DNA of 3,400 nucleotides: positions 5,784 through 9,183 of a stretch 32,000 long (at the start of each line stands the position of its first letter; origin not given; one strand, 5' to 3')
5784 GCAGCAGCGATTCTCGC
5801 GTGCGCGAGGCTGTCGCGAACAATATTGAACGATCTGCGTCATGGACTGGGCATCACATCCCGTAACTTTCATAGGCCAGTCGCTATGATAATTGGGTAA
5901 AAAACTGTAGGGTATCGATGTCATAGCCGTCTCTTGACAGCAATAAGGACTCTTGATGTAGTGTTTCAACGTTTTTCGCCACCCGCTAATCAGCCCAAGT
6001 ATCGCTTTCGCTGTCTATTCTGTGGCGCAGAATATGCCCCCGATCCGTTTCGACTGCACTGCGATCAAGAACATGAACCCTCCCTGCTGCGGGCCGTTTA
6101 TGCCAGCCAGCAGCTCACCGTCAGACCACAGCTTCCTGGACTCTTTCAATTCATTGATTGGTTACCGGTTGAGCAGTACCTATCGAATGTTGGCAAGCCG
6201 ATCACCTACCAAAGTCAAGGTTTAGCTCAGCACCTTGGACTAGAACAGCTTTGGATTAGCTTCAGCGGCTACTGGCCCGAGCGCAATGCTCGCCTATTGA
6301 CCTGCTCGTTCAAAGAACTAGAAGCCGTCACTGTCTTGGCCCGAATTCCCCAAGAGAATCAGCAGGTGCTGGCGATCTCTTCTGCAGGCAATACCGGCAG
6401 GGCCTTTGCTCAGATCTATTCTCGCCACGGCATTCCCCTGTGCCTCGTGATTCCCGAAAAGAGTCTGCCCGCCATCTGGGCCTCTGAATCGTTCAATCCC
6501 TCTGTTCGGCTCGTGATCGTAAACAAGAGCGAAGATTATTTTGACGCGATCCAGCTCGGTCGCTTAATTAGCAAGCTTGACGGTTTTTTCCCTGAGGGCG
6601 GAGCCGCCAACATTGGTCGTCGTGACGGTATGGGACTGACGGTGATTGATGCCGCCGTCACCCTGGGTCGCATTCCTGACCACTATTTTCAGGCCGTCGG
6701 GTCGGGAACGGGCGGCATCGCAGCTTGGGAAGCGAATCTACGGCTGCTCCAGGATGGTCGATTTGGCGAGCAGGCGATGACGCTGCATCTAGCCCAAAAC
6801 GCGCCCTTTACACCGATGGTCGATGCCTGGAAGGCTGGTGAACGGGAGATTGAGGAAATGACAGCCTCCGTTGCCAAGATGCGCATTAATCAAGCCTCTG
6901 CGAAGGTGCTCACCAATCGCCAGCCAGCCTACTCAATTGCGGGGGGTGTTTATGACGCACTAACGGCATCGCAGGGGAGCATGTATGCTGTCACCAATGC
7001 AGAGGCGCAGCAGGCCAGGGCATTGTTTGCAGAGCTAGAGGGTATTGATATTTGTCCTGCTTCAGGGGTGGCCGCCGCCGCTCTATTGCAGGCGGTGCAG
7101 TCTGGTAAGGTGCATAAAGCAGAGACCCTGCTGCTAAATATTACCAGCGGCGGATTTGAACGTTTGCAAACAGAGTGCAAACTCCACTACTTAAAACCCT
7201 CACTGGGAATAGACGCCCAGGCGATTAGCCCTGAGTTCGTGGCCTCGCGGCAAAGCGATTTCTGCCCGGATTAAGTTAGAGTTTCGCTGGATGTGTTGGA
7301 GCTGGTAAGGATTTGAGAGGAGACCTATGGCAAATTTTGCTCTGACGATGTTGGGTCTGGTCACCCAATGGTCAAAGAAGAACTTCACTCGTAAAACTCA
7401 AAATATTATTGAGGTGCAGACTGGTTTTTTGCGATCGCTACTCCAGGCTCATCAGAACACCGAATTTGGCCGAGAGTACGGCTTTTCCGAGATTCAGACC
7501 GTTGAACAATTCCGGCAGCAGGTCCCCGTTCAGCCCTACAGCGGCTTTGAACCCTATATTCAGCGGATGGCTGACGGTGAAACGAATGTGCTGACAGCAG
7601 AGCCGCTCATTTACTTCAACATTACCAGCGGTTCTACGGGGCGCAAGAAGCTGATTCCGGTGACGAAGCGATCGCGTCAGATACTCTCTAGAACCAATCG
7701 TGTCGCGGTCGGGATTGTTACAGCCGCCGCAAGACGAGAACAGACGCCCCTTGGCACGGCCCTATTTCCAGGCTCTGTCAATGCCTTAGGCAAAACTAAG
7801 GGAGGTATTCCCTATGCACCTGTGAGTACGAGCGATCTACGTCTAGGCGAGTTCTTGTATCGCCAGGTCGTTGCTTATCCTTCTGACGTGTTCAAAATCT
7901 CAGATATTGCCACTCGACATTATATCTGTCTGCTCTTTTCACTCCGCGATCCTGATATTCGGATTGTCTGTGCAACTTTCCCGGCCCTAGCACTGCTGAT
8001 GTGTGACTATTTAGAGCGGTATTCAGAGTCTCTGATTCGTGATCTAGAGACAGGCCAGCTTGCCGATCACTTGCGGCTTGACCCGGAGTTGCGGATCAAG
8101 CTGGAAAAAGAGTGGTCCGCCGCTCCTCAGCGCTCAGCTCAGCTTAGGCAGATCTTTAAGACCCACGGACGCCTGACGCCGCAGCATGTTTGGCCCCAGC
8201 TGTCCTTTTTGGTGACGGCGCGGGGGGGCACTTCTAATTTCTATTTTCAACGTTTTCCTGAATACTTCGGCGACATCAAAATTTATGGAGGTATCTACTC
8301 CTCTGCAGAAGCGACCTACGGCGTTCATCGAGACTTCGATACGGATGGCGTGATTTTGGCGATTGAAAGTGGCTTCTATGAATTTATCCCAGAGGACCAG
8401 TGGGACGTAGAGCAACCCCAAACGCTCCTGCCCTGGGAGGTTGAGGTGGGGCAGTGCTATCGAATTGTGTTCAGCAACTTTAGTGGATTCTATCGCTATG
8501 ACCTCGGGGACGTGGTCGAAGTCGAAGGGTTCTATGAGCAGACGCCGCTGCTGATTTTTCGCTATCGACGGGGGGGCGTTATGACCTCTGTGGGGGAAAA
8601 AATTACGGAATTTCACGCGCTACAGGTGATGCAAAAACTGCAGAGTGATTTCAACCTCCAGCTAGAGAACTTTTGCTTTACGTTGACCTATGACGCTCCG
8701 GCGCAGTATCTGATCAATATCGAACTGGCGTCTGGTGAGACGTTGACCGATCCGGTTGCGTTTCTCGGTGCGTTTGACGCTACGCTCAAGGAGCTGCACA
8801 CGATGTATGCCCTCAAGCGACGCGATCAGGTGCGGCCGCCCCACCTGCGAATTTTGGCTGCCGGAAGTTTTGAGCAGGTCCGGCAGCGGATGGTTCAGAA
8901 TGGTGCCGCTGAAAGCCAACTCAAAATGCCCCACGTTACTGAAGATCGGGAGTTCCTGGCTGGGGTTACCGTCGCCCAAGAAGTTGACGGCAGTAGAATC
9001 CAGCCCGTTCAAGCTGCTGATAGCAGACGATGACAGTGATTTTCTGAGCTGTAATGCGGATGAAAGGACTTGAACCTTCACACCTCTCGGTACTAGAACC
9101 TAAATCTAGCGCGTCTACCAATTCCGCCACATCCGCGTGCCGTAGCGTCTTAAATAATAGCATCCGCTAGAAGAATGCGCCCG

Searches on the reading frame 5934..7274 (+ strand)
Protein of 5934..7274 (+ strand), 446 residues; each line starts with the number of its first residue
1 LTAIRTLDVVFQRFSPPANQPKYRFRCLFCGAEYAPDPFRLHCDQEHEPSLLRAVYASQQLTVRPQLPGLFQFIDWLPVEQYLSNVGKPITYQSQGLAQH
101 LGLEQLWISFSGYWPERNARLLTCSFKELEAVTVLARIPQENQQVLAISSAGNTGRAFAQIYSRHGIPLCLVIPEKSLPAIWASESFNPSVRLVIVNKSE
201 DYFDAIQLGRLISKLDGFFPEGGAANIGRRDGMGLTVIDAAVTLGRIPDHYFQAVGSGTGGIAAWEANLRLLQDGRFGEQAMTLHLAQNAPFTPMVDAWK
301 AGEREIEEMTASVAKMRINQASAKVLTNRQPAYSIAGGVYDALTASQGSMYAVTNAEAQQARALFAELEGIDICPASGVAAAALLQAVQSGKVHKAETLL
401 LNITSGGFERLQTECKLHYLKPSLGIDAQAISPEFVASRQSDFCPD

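Call 61: search_protein_families(library=pfam, proteins=[window:5934-7274:+], max_evalue=0.00001)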
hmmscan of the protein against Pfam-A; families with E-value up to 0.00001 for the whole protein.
window:5934-7274:+ (446 aa): 1 family
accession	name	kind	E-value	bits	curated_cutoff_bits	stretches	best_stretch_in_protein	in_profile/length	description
PF00291.31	PALP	-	7.9e-29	101.3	35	1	121-404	32-294/295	Pyridoxal-phosphate dependent enzyme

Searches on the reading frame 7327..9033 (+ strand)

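Call 61: search_protein_families(library=pfam, proteins=[window:7327-9033:+], max_evalue=0.00001)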
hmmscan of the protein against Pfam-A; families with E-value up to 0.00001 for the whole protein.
window:7327-9033:+ (568 aa): 3 families
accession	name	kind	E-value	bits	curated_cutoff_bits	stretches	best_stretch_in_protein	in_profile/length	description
PF03321.19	GH3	-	2.8e-81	273.5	23.6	1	17-318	2-303/304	GH3 family N-terminal domain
PF23571.1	GH3_M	-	1.4e-24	86.4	23.6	1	343-414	2-75/75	GH3 family central domain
PF23572.1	GH3_C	-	4.9e-20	72.8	23.6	1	430-542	2-119/119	GH3 family C-terminal domain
